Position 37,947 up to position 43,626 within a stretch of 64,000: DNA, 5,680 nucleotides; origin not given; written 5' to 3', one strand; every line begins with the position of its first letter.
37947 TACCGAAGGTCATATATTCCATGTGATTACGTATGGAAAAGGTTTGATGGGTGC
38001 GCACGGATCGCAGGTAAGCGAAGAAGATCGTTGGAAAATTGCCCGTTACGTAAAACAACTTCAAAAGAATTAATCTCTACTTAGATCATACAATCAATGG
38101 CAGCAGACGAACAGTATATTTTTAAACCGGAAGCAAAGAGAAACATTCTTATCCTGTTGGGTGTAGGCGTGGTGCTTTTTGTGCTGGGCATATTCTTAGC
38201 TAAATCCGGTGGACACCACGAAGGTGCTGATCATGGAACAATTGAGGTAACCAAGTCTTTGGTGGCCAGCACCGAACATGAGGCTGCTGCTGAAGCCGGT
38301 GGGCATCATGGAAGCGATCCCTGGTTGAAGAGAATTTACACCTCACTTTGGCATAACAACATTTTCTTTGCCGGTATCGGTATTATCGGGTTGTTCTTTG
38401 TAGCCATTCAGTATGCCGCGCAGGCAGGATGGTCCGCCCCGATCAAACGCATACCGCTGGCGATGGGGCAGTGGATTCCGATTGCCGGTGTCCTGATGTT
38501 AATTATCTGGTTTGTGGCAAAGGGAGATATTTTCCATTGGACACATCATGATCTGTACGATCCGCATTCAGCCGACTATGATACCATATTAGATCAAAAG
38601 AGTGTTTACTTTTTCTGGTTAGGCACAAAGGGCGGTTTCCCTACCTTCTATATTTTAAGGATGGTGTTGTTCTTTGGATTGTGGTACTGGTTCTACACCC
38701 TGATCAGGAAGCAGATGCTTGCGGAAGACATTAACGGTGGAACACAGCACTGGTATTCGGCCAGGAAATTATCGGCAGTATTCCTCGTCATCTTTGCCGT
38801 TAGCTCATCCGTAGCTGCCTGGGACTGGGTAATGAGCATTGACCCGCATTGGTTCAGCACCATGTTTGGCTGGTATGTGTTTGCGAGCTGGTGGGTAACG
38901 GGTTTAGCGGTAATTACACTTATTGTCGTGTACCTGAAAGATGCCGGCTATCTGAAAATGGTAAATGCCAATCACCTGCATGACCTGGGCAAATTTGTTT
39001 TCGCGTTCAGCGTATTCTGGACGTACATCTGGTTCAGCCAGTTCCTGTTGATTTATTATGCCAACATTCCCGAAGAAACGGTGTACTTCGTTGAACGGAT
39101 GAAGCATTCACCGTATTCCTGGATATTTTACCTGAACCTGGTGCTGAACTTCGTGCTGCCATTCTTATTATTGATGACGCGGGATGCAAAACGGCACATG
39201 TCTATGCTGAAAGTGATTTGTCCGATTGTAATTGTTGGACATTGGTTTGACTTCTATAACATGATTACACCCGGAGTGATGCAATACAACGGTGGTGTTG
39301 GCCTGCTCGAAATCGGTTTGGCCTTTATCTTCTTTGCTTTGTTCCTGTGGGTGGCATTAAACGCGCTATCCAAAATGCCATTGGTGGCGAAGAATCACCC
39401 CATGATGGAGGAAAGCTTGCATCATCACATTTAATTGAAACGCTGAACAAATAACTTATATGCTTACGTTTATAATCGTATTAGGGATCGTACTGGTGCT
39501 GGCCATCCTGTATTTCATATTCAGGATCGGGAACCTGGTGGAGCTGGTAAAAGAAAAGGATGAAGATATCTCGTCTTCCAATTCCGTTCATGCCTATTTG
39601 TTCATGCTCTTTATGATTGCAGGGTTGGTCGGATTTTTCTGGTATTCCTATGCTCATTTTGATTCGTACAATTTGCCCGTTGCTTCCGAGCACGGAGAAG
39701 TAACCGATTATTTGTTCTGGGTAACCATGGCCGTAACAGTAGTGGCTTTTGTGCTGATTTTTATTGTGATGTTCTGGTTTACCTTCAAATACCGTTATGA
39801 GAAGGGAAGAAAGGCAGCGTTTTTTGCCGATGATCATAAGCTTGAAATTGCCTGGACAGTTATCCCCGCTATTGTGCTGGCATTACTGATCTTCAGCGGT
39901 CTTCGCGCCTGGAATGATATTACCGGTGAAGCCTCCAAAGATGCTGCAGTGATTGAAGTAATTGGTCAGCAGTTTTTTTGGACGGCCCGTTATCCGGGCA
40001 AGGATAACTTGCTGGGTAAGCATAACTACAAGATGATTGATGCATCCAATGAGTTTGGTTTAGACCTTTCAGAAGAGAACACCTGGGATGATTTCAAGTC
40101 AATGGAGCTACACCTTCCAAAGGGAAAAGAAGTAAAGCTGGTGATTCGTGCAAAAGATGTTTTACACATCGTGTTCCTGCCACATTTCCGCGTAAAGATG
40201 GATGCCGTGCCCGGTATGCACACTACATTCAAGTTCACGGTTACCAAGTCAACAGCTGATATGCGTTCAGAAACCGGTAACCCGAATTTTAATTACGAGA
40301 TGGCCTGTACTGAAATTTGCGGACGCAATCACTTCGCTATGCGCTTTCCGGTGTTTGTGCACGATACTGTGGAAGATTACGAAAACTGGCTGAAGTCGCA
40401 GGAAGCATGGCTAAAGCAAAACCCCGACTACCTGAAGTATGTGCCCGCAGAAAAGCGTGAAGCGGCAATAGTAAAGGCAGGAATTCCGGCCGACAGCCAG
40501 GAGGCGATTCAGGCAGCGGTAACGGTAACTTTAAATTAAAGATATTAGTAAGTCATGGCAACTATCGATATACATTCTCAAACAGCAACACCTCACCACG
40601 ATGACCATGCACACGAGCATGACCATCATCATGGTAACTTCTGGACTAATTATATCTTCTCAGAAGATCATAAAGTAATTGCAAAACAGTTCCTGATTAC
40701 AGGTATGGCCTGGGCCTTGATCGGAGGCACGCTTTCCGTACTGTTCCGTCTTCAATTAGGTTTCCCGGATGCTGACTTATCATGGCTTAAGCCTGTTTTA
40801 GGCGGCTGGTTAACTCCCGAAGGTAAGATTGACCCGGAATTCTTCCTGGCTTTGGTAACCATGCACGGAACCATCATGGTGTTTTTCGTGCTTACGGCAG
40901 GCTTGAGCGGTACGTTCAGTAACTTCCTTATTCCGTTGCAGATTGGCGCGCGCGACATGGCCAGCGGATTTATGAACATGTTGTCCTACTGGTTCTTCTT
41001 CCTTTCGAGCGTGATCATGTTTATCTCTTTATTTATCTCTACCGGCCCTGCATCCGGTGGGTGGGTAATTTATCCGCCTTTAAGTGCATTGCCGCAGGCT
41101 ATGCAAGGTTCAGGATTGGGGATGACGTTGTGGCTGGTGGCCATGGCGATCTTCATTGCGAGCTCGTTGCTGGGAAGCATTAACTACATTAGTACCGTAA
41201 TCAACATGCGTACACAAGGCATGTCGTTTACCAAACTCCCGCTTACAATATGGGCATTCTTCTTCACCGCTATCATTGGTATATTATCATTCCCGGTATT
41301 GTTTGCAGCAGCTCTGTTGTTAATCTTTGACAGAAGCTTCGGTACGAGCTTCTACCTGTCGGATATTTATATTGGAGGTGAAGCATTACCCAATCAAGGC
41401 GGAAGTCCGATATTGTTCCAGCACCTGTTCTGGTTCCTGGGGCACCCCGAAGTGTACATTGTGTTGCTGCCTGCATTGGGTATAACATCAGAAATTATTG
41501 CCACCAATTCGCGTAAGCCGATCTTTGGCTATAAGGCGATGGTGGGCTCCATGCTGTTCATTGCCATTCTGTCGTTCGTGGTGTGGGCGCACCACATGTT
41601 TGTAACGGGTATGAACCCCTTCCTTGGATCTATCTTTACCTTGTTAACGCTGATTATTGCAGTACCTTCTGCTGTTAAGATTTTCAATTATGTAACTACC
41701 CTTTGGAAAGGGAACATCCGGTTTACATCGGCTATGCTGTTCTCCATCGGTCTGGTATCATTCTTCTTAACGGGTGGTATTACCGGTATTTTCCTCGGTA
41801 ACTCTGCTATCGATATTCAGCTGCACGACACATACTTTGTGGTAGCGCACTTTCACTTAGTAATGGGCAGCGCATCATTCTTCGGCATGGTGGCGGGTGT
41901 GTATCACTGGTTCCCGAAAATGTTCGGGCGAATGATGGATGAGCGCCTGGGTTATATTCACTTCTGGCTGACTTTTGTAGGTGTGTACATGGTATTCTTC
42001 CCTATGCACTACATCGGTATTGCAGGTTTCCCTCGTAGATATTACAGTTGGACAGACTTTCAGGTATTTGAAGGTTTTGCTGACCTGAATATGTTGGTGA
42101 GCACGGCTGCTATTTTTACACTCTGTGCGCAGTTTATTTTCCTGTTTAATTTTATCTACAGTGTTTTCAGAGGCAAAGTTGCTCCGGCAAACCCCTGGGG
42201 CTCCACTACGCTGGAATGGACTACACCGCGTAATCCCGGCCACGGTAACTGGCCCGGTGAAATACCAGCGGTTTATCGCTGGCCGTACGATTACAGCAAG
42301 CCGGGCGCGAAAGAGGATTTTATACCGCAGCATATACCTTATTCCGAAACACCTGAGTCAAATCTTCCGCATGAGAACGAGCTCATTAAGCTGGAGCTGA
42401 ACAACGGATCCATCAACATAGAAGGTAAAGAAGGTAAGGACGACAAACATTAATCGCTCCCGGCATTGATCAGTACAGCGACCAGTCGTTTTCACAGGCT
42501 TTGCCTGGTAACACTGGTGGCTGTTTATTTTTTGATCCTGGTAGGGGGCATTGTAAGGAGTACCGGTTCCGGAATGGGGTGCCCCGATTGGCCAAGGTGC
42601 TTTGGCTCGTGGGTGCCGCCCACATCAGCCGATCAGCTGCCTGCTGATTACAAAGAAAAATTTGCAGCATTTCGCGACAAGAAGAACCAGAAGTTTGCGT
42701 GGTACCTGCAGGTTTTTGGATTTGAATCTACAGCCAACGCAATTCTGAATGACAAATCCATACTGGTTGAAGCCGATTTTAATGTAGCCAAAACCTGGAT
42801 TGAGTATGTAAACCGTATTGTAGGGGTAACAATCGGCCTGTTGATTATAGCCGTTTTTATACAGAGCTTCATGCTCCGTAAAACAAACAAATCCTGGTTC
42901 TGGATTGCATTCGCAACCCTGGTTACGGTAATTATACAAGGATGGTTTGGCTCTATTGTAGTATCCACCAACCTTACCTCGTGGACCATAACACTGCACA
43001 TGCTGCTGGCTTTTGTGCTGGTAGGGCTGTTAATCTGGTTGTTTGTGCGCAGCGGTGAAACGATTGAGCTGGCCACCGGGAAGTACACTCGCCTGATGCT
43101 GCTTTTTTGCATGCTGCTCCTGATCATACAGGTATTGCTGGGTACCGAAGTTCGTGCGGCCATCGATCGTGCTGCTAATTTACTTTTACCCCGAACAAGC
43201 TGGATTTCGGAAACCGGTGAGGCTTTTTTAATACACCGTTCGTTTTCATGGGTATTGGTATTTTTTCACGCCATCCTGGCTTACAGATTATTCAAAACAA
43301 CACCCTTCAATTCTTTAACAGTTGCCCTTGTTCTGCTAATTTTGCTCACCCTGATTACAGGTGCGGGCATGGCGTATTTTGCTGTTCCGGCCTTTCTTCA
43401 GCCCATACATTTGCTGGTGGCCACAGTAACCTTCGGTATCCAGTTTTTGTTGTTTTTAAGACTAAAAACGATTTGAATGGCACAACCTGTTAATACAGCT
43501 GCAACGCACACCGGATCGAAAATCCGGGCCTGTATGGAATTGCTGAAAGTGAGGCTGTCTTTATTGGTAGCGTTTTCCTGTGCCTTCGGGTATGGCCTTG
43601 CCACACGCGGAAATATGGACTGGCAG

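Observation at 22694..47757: Clade II N2O reductase cluster abuts ACIII-aa3: a candidate quinol to ACIII to cytochrome c to NosZ route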

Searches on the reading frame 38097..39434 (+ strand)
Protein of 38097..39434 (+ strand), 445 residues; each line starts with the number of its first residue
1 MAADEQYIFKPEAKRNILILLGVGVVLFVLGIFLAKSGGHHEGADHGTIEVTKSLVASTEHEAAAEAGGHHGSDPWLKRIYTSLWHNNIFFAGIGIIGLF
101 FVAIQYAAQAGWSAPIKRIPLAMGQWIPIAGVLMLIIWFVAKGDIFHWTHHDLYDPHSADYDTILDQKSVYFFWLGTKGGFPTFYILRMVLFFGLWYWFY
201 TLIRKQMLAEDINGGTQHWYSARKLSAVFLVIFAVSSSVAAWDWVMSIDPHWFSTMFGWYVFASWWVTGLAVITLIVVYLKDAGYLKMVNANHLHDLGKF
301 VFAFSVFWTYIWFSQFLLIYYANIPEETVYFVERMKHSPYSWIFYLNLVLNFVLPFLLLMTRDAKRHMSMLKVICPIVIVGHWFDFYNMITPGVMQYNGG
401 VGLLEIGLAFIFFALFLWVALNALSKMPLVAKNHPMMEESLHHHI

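Call 4: search_protein_families(library=pfam, proteins=[window:38097-39434:+])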
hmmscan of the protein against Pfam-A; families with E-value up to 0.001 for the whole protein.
window:38097-39434:+ (445 aa): 0 families

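Call 6: search_protein_families(library=ncbifam, proteins=[window:38097-39434:+])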
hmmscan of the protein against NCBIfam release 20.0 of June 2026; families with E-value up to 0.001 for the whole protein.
window:38097-39434:+ (445 aa): 0 families

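Call 90: search_solved_structures(query=window:38097-39434:+)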
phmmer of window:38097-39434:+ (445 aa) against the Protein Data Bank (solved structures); distinct sequences matched with E-value up to 0.001: 5.
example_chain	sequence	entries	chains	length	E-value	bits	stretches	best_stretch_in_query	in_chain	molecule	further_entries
6btm_F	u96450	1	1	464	1e-85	291.6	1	36-444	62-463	Alternative Complex III subunit F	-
6f0k_F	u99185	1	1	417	1.1e-47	166.2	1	89-443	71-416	ActF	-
8k9e_F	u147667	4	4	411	1.6e-34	122.7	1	95-440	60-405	Quinol:cytochrome c oxidoreductase quinone-binding subunit 2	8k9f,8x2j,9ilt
6lod_F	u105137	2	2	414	1.5e-23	86.6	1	88-434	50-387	Uncharacterized protein ActF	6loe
6f0k_C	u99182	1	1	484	5.5e-11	45.1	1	214-388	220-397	Polysulphide reductase NrfD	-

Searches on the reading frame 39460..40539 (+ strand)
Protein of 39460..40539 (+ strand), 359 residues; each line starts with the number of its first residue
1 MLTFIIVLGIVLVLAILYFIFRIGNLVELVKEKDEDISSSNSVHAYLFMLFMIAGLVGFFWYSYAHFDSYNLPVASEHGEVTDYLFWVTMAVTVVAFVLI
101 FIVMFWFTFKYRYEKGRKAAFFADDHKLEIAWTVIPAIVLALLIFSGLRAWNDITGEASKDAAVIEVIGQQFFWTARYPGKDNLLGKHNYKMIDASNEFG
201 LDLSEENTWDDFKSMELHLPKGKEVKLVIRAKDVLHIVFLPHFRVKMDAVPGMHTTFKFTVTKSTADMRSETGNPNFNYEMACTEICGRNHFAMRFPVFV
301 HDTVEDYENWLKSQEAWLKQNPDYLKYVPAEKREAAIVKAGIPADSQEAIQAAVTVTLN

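Call 4: search_protein_families(library=pfam, proteins=[window:39460-40539:+])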
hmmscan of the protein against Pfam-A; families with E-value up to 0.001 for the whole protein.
window:39460-40539:+ (359 aa): 2 families
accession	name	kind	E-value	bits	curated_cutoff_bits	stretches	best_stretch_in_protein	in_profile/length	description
PF00116.26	COX2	-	8.5e-12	45.5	22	1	164-295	2-114/120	Cytochrome C oxidase subunit II, periplasmic domain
PF02790.20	COX2_TM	-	4.5e-08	33.6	22.8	1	73-146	14-84/88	Cytochrome C oxidase subunit II, transmembrane domain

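Call 6: search_protein_families(library=ncbifam, proteins=[window:39460-40539:+])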
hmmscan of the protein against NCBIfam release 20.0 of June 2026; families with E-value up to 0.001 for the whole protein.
window:39460-40539:+ (359 aa): 5 families
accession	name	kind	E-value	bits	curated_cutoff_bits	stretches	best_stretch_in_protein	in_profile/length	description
TIGR02866.1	CoxB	equivalog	1.8e-38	132.1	147.7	1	81-311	8-201/202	cytochrome c oxidase subunit II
NF050117.1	aa3_CtaC_Actin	exception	1.7e-27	96.2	250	1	73-312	29-243/244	aa3-type cytochrome oxidase subunit II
TIGR01432.1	QOXA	equivalog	5.1e-07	29.3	240.95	1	73-182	24-135/227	cytochrome aa3 quinol oxidase subunit II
TIGR01433.1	CyoA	equivalog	0.0004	19.8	266.2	0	85-179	31-131/226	ubiquinol oxidase subunit II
NF007816.0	PRK10525.1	equivalog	0.00045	19.4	511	0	216-313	152-237/318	cytochrome o ubiquinol oxidase subunit II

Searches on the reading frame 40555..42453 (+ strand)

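Call 4: search_protein_families(library=pfam, proteins=[window:40555-42453:+])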
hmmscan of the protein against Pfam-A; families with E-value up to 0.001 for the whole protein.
window:40555-42453:+ (632 aa): 1 family
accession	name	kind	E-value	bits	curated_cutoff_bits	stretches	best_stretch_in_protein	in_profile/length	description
PF00115.25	COX1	-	5.6e-143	477.4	34.8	1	42-520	2-435/436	Cytochrome C and Quinol oxidase polypeptide I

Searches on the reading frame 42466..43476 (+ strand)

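Call 4: search_protein_families(library=pfam, proteins=[window:42466-43476:+])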
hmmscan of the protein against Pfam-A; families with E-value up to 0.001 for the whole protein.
window:42466-43476:+ (336 aa): 1 family
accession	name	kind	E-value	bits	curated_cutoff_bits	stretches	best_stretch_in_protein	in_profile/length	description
PF02628.20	COX15-CtaA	-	1.6e-46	159.3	29.9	1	11-325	2-320/322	Cytochrome oxidase assembly protein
